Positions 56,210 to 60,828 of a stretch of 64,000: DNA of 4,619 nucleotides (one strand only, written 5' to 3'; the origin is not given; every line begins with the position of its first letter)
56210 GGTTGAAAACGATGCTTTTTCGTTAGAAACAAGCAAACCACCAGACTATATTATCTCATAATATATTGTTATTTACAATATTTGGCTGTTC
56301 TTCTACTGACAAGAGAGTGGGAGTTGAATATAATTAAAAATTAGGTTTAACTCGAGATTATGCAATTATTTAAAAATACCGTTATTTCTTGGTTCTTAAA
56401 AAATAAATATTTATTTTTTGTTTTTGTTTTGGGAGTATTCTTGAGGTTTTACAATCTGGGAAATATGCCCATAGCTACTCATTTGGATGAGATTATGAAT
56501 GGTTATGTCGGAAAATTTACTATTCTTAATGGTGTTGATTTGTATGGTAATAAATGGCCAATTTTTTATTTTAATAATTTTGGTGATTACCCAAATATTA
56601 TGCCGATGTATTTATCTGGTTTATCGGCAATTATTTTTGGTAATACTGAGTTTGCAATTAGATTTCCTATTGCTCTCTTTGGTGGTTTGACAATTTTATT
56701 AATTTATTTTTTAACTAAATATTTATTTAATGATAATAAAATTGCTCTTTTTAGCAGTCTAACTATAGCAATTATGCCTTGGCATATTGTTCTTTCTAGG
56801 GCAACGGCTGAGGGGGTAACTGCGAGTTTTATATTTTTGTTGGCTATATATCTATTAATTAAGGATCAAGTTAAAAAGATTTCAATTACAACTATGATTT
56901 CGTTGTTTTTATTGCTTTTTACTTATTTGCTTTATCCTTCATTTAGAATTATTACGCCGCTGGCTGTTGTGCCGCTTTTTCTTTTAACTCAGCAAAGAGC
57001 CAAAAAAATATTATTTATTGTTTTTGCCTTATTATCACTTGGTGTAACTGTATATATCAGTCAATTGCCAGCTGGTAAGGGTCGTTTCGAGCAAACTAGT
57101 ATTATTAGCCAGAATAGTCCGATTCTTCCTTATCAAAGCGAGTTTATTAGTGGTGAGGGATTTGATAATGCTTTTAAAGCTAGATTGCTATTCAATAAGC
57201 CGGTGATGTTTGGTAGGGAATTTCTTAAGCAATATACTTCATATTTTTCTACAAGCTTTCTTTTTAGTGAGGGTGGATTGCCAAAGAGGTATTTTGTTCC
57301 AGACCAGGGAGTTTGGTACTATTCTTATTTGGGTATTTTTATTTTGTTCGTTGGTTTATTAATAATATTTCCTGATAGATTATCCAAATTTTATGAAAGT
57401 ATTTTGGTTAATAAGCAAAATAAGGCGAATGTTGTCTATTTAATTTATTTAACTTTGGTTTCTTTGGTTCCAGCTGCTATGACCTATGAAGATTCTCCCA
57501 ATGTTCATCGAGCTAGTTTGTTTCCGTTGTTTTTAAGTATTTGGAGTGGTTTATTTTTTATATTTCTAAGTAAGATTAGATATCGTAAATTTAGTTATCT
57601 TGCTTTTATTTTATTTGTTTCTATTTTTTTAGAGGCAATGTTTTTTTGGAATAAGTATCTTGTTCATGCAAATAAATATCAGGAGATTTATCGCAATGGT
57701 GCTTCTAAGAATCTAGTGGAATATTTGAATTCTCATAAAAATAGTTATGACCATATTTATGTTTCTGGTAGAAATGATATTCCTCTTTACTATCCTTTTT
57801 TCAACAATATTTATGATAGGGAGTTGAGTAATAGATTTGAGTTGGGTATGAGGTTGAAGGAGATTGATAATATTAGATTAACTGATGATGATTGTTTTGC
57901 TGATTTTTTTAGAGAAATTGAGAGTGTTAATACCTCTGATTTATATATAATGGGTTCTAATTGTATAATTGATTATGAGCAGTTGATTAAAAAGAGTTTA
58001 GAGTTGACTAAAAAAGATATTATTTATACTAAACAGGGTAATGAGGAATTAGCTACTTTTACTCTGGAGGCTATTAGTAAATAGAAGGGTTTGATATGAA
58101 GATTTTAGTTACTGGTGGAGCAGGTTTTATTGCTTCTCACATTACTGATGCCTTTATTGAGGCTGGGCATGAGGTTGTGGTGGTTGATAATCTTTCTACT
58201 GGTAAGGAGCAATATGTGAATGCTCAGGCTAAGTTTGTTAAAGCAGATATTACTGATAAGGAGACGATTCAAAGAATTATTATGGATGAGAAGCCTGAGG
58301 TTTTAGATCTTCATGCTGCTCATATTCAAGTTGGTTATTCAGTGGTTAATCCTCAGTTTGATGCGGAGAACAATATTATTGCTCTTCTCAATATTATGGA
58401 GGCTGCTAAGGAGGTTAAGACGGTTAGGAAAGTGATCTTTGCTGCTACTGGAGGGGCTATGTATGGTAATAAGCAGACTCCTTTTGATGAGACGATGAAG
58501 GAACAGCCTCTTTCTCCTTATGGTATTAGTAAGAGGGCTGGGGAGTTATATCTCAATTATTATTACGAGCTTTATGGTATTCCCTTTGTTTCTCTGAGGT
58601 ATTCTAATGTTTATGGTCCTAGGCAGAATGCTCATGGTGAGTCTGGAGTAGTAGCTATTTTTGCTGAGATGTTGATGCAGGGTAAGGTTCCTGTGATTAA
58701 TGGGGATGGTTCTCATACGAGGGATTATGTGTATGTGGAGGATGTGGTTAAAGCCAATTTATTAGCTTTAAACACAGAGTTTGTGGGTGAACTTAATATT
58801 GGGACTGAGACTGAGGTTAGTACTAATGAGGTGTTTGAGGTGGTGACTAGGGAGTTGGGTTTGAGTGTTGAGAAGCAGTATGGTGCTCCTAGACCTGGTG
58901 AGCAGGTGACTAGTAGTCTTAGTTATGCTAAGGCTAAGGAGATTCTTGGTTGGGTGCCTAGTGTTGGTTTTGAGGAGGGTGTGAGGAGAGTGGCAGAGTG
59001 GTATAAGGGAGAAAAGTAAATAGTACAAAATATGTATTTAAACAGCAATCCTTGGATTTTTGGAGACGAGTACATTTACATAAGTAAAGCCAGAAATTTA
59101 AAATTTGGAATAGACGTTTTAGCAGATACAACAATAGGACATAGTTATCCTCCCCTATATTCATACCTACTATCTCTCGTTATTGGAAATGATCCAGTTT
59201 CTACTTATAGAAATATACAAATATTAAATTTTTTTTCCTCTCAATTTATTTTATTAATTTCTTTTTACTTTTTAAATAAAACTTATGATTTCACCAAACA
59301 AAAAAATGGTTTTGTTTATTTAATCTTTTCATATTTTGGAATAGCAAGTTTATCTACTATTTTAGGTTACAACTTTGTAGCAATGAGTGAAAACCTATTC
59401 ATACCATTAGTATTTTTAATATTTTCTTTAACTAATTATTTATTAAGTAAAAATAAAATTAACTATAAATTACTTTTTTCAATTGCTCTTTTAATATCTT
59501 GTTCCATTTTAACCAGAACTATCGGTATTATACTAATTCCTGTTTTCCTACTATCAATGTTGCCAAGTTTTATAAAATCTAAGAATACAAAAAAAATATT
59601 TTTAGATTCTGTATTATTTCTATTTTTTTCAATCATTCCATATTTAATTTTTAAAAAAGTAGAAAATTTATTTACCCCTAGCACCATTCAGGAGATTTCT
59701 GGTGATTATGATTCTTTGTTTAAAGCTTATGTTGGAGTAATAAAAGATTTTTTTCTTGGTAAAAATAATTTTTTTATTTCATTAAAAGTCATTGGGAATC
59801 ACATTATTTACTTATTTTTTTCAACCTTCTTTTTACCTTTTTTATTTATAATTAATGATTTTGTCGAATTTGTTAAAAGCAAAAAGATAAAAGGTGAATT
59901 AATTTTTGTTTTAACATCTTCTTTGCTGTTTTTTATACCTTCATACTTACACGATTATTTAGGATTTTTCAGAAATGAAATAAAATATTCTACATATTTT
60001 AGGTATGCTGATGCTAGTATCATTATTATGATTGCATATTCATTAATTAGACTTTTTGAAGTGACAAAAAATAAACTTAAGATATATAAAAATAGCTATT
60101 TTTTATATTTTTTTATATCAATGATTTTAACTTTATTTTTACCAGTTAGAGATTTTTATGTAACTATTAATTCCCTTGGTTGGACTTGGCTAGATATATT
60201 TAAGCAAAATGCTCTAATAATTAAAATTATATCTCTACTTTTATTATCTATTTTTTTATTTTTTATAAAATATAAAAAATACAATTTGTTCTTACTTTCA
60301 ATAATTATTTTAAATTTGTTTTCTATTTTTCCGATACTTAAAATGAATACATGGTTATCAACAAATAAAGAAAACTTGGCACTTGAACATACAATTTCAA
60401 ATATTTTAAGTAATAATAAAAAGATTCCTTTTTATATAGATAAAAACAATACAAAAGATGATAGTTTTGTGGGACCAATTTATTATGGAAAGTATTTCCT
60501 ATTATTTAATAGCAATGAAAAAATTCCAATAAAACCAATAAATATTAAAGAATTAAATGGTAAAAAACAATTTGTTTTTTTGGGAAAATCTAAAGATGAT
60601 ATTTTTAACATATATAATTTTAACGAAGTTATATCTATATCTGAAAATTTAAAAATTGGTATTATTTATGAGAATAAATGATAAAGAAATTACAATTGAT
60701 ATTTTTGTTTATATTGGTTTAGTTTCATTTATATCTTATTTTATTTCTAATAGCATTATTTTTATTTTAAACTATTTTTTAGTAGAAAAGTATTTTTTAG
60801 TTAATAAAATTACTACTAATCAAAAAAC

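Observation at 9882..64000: About 54 kb glycosylation supercluster built on lipid-linked monosaccharide donors and massively expanded GT-C transferases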

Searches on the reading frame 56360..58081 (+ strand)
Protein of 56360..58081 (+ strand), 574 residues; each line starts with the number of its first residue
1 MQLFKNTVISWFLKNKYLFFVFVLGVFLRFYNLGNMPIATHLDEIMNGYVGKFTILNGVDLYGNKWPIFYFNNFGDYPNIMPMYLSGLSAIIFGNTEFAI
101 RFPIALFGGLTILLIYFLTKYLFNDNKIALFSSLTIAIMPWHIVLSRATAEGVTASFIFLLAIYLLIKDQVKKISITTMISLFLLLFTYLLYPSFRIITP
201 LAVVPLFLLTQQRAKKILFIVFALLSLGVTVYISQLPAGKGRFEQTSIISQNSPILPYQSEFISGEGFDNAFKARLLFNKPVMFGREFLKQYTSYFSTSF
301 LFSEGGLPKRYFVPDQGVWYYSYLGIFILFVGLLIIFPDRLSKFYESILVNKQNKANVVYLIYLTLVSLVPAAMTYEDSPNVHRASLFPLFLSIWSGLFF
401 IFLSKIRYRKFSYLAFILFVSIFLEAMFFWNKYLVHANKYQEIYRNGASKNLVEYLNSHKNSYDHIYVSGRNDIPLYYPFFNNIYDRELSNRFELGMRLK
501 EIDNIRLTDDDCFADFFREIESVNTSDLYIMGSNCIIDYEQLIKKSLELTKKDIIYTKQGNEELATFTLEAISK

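Call 6: search_protein_families(library=pfam, proteins=[window:56360-58081:+], max_evalue=0.01)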
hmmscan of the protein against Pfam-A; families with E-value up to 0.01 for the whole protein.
window:56360-58081:+ (574 aa): 2 families
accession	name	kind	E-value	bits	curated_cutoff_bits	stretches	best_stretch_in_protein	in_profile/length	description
PF13231.12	PMT_2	-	5.6e-09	36.8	26.1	1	80-226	4-147/160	Dolichyl-phosphate-mannose-protein mannosyltransferase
PF02366.24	PMT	-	0.0095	16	22.7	1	22-186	4-172/245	Dolichyl-phosphate-mannose-protein mannosyltransferase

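Call 17: search_protein_families(library=ncbifam, proteins=[window:56360-58081:+], max_evalue=0.01)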
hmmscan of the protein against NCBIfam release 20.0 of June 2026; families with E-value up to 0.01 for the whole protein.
window:56360-58081:+ (574 aa): 2 families
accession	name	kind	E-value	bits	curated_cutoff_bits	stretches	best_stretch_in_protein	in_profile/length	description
NF009784.2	PRK13279.1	equivalog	0.00081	18.1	567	1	80-233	63-218/539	lipid IV(A) 4-amino-4-deoxy-L-arabinosyltransferase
TIGR03663.1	TIGR03663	subfamily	0.0032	16.5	126.25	1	18-168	4-139/435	flippase activity-associated protein Agl23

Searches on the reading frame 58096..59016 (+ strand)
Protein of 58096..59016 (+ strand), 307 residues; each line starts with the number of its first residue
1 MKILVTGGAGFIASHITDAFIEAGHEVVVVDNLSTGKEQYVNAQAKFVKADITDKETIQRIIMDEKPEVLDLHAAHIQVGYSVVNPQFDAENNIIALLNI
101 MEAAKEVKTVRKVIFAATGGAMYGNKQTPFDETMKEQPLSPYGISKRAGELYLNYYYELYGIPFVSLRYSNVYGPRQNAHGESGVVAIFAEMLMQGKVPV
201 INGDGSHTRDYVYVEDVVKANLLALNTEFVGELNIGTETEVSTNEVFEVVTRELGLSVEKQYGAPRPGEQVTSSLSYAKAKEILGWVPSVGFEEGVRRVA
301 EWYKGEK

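Call 6: search_protein_families(library=pfam, proteins=[window:58096-59016:+], max_evalue=0.01)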
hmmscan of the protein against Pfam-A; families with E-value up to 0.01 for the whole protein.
window:58096-59016:+ (307 aa): 11 families
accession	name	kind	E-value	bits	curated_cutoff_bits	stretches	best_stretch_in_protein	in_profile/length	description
PF01370.27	Epimerase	-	6.3e-57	193.2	20.9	1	3-236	1-240/240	NAD dependent epimerase/dehydratase family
PF16363.11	GDP_Man_Dehyd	-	2.3e-54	185.5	27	1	4-298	1-331/332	GDP-mannose 4,6 dehydratase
PF04321.23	RmlD_sub_bind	-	1e-15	58.1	27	1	1-178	1-157/287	RmlD substrate binding domain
PF01073.25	3Beta_HSD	-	1.1e-15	57.8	22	1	4-226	1-230/280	3-beta hydroxysteroid dehydrogenase/isomerase family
PF02719.21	Polysacc_synt_2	-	4e-12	46.4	20.2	1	3-277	1-275/293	Polysaccharide biosynthesis protein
PF05368.20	NmrA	-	5.3e-08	33.3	27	1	2-119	4-108/298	NmrA-like family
PF07993.18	NAD_binding_4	-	2.2e-07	30.7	20.1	1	92-220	111-257/258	Male sterility protein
PF13460.12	NAD_binding_10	-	3.4e-06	27.5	27.2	1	7-154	1-132/184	NAD(P)H-binding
PF00106.31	adh_short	-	6.5e-05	22.9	26.6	1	3-67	3-73/195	short chain dehydrogenase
PF02254.24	TrkA_N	-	0.00079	20.2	23.8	1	8-65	5-62/116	TrkA-N domain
PF13561.12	adh_short_C2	-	0.005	16.9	27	1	12-81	8-81/236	Enoyl-(Acyl carrier protein) reductase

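Call 38: search_protein_families(library=ncbifam, proteins=[window:58096-59016:+], max_evalue=1e-10)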
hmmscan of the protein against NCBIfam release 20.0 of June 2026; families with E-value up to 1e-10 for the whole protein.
window:58096-59016:+ (307 aa): 17 families
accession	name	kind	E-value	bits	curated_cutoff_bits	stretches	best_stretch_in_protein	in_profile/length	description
TIGR01181.1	dTDP_gluc_dehyt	equivalog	7.8e-50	169.8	365.1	1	2-305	1-313/321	dTDP-glucose 4,6-dehydratase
TIGR01179.1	galE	equivalog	8e-49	166.2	262.3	1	2-303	1-325/332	UDP-glucose 4-epimerase GalE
TIGR04180.1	EDH_00030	hypoth_equivalog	4.5e-37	127.7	475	1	3-289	1-295/297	NAD-dependent 4,6-dehydratase LegB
TIGR02197.1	heptose_epim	equivalog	4.4e-35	121.3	274.6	1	3-303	1-313/316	ADP-glyceromanno-heptose 6-epimerase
NF007582.0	PRK10217.1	equivalog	6.2e-30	104.5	698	1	2-304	3-332/355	dTDP-glucose 4,6-dehydratase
NF007490.0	PRK10084.1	subfamily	6.3e-30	104.4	649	2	129-304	154-335/361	dTDP-glucose 4,6-dehydratase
NF011728.1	PRK15181.1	equivalog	7.7e-30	104.1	760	1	3-304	18-338/348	Vi polysaccharide biosynthesis UDP-N-acetylglucosaminuronic acid C-4 epimerase TviC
NF008360.0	PRK11150.1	equivalog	3e-27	95.6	452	1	3-250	2-250/310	ADP-glyceromanno-heptose 6-epimerase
NF007956.0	PRK10675.1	subfamily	7.7e-25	87.7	394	1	1-302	1-328/338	UDP-glucose 4-epimerase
TIGR02622.1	CDP_4_6_dhtase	equivalog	5.8e-21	75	278.45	1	2-304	6-331/352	CDP-glucose 4,6-dehydratase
NF047922.1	GDPFucSynFcl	equivalog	5e-20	72.2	500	1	29-304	18-302/308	GDP-L-fucose synthase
TIGR01472.1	gmd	equivalog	2.6e-18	66.3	415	1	37-259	49-273/342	GDP-mannose 4,6-dehydratase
TIGR01214.1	rmlD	equivalog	3.6e-15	55.8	224.05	1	2-177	1-155/285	dTDP-4-dehydrorhamnose reductase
NF043036.1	ErythonDh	equivalog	2.4e-14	53.3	325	1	1-156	1-163/321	D-erythronate dehydrogenase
NF042422.1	oxyalk_red_OleD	equivalog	4.8e-14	52.5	580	1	1-272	1-260/329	2-alkyl-3-oxoalkanoate reductase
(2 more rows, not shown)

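Call 76: search_solved_structures(query=window:58096-59016:+, max_evalue=1e-30)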
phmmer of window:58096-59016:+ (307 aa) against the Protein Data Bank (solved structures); distinct sequences matched with E-value up to 1e-30: 24.
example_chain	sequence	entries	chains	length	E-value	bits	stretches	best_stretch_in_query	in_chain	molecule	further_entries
4zrm_A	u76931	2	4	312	1.6e-78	267.4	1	1-304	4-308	UDP-glucose 4-epimerase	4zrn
2p5u_A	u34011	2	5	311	4.3e-69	236.4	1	1-305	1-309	UDP-glucose 4-epimerase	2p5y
7ys8_A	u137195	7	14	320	2.8e-65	223.9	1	1-304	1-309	UDP-glucose 4-epimerase | UDP-glucose 4-epimerase along with EC 5.1.3.2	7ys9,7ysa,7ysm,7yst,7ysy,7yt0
6dnt_A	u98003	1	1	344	3e-51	177.9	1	3-304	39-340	NAD-dependent epimerase/dehydratase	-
6pmh_A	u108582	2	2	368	1.6e-45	159.1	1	3-303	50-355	UDP-glucose 4-epimerase related protein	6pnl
3icp_A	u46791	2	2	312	8.9e-42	146.8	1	1-301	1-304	NAD-dependent epimerase/dehydratase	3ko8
6wjb_A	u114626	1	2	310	4.2e-41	144.6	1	2-285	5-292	NAD-dependent epimerase/dehydratase family protein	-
6wj9_A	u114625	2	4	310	1.8e-40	142.5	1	2-285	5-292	NAD-dependent epimerase/dehydratase family protein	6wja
3ehe_A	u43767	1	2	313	4.9e-39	137.8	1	3-299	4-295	UDP-glucose 4-epimerase (GalE-1)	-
6bwl_A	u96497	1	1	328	3.6e-37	131.7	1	1-305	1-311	Pal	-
6zl6_A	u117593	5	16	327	9.8e-36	127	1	1-302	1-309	Epimerase domain-containing protein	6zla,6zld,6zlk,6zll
6zlj_A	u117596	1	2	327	3.5e-35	125.1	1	1-302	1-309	Epimerase domain-containing protein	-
5u4q_A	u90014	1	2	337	4.1e-35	124.9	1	1-304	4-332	dTDP-glucose 4,6-dehydratase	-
3aw9_A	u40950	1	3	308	2.5e-34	122.3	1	1-301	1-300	NAD-dependent epimerase/dehydratase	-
10ke_A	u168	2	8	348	2.9e-34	122.1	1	2-303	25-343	Capsular polysaccharide biosynthesis protein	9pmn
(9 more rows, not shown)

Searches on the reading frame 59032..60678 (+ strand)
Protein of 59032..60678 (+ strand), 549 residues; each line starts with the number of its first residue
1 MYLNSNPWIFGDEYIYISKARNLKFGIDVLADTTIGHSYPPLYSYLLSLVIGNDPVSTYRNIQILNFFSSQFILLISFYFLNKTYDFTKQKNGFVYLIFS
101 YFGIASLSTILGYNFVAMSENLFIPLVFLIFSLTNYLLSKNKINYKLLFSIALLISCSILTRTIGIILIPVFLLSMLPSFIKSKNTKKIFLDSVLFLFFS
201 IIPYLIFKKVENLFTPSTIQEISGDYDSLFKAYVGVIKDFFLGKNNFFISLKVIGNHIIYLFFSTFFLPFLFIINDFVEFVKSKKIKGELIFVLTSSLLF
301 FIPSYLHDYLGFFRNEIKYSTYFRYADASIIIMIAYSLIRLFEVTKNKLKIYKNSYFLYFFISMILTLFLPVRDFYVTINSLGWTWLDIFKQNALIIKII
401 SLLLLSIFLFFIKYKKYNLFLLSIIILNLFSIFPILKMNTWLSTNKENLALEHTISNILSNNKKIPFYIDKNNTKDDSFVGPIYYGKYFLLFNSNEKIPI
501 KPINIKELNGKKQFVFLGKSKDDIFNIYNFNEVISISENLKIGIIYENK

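Call 6: search_protein_families(library=pfam, proteins=[window:59032-60678:+], max_evalue=0.01)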
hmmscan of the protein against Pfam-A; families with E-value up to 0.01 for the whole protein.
window:59032-60678:+ (549 aa): 0 families

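Call 17: search_protein_families(library=ncbifam, proteins=[window:59032-60678:+], max_evalue=0.01)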
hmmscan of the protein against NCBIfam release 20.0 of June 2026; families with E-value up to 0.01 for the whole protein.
window:59032-60678:+ (549 aa): 0 families

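Call 26: search_protein_families(library=pfam, proteins=[window:59032-60678:+], max_evalue=10)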
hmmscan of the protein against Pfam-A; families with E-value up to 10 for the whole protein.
window:59032-60678:+ (549 aa): 0 families

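Call 27: find_homologous_proteins(query=window:59032-60678:+, max_evalue=0.001)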
Query window:59032-60678:+ (549 aa): 36 proteins with E <= 0.001 among 8000 candidates.
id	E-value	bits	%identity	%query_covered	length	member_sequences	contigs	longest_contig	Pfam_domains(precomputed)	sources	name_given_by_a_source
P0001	8.1e-228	776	100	68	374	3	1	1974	-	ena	-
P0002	2.2e-119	418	42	92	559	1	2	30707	-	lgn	-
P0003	2.5e-117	411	40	97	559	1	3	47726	PF13231.13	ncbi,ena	-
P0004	2.8e-117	411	42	92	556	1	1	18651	PF13231.13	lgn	-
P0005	3.8e-117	411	43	92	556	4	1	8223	-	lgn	-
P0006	1.7e-110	389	40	98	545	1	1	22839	-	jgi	jgi:hypothetical protein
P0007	7.5e-109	383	41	91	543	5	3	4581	-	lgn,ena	-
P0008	2.3e-108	382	42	93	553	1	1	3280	-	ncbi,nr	ncbi:MAG: hypothetical protein U9O78_02900 [Patescibacteria group bacterium]|nr:hypothetical protein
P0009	1.7e-106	376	40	98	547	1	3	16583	-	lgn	-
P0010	6.0e-106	374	41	91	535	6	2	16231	-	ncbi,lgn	-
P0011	7.1e-106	373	41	90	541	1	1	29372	-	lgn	-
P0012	1.2e-104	369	40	98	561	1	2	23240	-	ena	-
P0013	1.5e-104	369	40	91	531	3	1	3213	-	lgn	-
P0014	7.0e-103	364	39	99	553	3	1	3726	-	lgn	-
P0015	6.3e-102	360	38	97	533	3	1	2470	-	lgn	-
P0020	3.2e-100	355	43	94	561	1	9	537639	-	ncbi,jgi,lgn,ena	jgi:hypothetical protein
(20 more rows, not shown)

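Call 39: predict_structure(alignment_id=A3)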
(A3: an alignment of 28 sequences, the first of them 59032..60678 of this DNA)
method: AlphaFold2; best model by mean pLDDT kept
length: 549 residues; sequences in the alignment: 28
mean_pLDDT: 87.7   pTM: 0.90
mean pLDDT of the five models: 87.7, 87.5, 87.2, 85.5, 84.6
residues with pLDDT >= 90: 314; 70-90: 188; 50-70: 33; < 50: 14
segments of 3 or more residues with pLDDT < 50: 316-320, 375-377
pLDDT, mean of each block of 10 residues (from residue 1): 65 89 85 64 93 92 96 98 94 94 95 90 97 96 92 96 94 94 89 96 91 66 61 86 88 90 94 96 95 97 88 58 81 97 92 95 93 61 87 88 91 90 94 87 78 90 88 77 89 88 88 91 86 90 83
secondary structure, 60 per line:
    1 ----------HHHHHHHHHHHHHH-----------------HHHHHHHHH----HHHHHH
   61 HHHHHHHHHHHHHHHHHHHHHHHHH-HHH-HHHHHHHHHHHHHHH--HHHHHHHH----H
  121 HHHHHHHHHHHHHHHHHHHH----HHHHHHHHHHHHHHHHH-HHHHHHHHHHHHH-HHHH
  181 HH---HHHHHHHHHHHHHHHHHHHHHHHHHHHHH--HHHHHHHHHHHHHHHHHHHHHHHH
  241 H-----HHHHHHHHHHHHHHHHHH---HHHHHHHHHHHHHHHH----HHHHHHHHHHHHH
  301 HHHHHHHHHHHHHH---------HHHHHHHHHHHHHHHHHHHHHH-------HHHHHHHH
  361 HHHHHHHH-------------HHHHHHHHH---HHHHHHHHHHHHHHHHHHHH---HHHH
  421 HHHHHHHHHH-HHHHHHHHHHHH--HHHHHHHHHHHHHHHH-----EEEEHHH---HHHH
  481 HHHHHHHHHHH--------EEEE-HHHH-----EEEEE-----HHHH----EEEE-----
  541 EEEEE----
elements in order: H11-24 H42-50 H55-85 H91-105 H108-115 H120-140 H145-161 H163-175 H177-182 H186-214 H217-241 H247-264 H268-283 H288-314 H324-345 H353-368 H382-390 H394-413 H417-430 H432-443 H446-461 E467-470 H477-491 E500-503 H505-508 E514-518 H524-527 E532-535 E541-545

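Call 42: fold_search(model_id=the predicted structure, library=pdb)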
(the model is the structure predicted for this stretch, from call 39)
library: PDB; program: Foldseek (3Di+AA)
matches with E <= 10: 202; with E <= 0.001: 2
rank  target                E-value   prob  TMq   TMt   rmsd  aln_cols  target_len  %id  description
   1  5ezm                  2.2e-06  1.00  0.53  0.54   8.8       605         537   11  Crystal Structure of ArnT from Cupriavidus metallidurans in the apo state (released 2016-02-17)
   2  5f15                  1.2e-05  1.00  0.51  0.52   8.2       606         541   10  Crystal Structure of ArnT from Cupriavidus metallidurans bound to Undecaprenyl phosphate (released 2016-02-17)
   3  5gmy_A                1.6e-03  1.00  0.37  0.25  14.6       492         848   12  Crystal structure of the Archaeoglobus fulgidus oligosaccharyltransferase (O29867_ARCFU) tethered with an acceptor pep (released 2017-02-01)
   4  7oci_F                2.0e-03  1.00  0.37  0.32  12.4       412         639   13  Cryo-EM structure of yeast Ost6p containing oligosaccharyltransferase complex (released 2022-02-16)
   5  3wak                  2.5e-03  1.00  0.35  0.24  15.8       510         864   12  Crystal structure of the Archaeoglobus fulgidus oligosaccharyltransferase (O29867_ARCFU) in the apo form (released 2013-10-30)
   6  7e9s_A                3.3e-03  1.00  0.35  0.24  15.1       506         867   12  Archaeal oligosaccharyltransferase AglB from Archaeoglobus fulgidus in complex with an inhibitory peptide and a dolich (released 2021-09-08)
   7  8age_A                4.6e-03  1.00  0.37  0.32  12.3       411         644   13  Structure of yeast oligosaccharylransferase complex with acceptor peptide bound (released 2022-12-07)
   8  9n9j_I                8.1e-03  1.00  0.42  0.34  18.0       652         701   11  Structure of a GRP94 folding intermediate engaged with a CCDC134- and FKBP11-bound secretory translocon (released 2025-11-19)
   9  6ezn_F                1.2e-02  1.00  0.38  0.33  13.4       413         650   15  Cryo-EM structure of the yeast oligosaccharyltransferase (OST) complex (released 2018-01-17)
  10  7bvc_A                1.4e-02  1.00  0.42  0.24   8.2       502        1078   13  Cryo-EM structure of Mycobacterium smegmatis arabinosyltransferase EmbA-EmbB-AcpM2 in complex with ethambutol (released 2020-04-29)
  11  8agb_A                1.4e-02  1.00  0.37  0.32  12.3       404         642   14  Structure of yeast oligosaccharylransferase complex with lipid-linked oligosaccharide bound (released 2022-12-07)
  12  3waj                  1.5e-02  1.00  0.39  0.28  13.9       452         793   15  Crystal structure of the Archaeoglobus fulgidus oligosaccharyltransferase (O29867_ARCFU) complex with Zn and sulfate (released 2013-10-30)
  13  9dlh                  2.0e-02  1.00  0.35  0.32   7.9       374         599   11  donor substrate analog-bound AftB (released 2025-06-25)
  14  6s7o_A                2.0e-02  1.00  0.36  0.31  13.7       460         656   11  Cryo-EM structure of human oligosaccharyltransferase complex OST-A (released 2019-12-18)
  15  6s7t_A                3.4e-02  0.99  0.35  0.28  15.3       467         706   12  Cryo-EM structure of human oligosaccharyltransferase complex OST-B (released 2019-12-18)
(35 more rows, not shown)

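Call 69: find_encoding_contigs(protein=P0020, flank=10000, max_places=1)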
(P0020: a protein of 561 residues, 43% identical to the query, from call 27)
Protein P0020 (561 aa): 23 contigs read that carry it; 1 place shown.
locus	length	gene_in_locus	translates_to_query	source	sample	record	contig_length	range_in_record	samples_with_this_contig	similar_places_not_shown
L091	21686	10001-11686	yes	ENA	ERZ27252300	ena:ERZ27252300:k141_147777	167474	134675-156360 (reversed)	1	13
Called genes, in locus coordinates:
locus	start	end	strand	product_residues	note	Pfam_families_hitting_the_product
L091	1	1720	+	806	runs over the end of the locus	PF00535:Glycos_transf_2, PF13641:Glyco_tranf_2_3, PF13231:PMT_2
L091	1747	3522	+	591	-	PF03485:Arg_tRNA_synt_N, PF00750:tRNA-synt_1d, PF05746:DALR_1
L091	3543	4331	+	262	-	PF00535:Glycos_transf_2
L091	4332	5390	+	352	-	PF13439:Glyco_transf_4, PF20706:GT4-conflict, PF00534:Glycos_transf_1, PF13692:Glyco_trans_1_4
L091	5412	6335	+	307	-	PF01073:3Beta_HSD, PF01370:Epimerase, PF02719:Polysacc_synt_2, PF04321:RmlD_sub_bind, PF05368:NmrA, PF13460:NAD_binding_10, PF16363:GDP_Man_Dehyd, PF07993:NAD_binding_4 (weak)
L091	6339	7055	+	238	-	PF00535:Glycos_transf_2, PF10111:Glyco_tranf_2_2, PF13641:Glyco_tranf_2_3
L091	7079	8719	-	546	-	PF26626:DUF8201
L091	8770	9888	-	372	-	PF01266:DAO (weak), PF13450:NAD_binding_8, PF03275:GLF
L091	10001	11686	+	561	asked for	-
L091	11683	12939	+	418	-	-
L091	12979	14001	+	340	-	PF01370:Epimerase, PF02719:Polysacc_synt_2, PF04321:RmlD_sub_bind (weak), PF05368:NmrA (weak), PF01073:3Beta_HSD, PF07993:NAD_binding_4 (faint), PF13460:NAD_binding_10, PF16363:GDP_Man_Dehyd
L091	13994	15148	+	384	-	PF01041:DegT_DnrJ_EryC1, PF01212:Beta_elim_lyase (weak)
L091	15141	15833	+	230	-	PF02348:CTP_transf_3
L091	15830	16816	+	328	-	PF04101:Glyco_tran_28_C (weak)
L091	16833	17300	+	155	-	PF13302:Acetyltransf_3, PF13420:Acetyltransf_4 (weak), PF00583:Acetyltransf_1 (weak)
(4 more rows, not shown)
